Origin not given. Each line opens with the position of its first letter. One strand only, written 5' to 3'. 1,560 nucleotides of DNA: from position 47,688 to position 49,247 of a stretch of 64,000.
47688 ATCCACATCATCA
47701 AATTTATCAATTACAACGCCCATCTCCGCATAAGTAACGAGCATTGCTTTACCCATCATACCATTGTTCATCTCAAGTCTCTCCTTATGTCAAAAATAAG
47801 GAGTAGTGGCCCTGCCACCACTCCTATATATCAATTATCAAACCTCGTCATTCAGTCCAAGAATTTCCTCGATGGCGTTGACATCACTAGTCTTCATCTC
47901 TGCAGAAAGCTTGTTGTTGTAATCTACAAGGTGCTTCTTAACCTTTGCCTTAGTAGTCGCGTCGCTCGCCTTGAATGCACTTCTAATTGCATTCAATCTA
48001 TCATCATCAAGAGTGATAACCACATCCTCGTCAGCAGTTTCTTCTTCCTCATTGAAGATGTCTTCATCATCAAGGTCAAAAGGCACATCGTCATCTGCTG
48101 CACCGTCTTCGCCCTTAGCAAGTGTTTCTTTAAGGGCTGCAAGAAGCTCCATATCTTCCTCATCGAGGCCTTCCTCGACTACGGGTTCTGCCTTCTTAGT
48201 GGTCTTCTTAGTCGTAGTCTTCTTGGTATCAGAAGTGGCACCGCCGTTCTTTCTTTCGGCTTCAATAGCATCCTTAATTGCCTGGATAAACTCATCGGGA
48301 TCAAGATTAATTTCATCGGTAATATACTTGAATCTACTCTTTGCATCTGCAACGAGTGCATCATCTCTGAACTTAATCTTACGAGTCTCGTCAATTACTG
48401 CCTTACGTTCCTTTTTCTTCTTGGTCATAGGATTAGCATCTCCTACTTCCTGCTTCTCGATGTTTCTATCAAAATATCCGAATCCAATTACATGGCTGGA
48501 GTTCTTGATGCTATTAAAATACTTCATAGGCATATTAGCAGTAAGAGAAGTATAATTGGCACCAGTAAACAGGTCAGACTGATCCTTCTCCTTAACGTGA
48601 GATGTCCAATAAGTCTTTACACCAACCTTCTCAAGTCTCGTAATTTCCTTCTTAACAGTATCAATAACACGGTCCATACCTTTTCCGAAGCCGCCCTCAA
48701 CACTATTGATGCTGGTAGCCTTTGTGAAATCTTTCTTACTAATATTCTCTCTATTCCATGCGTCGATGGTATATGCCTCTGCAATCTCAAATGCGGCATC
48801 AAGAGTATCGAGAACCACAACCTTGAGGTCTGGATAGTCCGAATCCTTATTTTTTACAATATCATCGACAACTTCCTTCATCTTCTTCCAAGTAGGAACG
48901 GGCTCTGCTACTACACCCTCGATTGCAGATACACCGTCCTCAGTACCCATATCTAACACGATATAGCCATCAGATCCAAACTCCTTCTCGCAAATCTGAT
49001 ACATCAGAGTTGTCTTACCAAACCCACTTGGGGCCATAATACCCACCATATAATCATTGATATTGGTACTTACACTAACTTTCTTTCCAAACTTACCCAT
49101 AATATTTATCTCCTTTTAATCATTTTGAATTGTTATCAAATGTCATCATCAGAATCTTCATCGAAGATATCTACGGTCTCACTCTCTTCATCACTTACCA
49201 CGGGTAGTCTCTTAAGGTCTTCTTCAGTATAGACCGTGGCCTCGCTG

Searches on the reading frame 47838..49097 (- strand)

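Call 14: search_protein_families(library=phrogs, proteins=[window:47838-49097:-], max_evalue=0.00001)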
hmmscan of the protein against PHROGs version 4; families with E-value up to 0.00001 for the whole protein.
window:47838-49097:- (419 aa): 1 family
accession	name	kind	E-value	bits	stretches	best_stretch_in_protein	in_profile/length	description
phrog_124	-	DNA, RNA and nucleotide metabolism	1.4e-23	84.9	1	6-351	33-338/382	Sak4-like ssDNA annealing protein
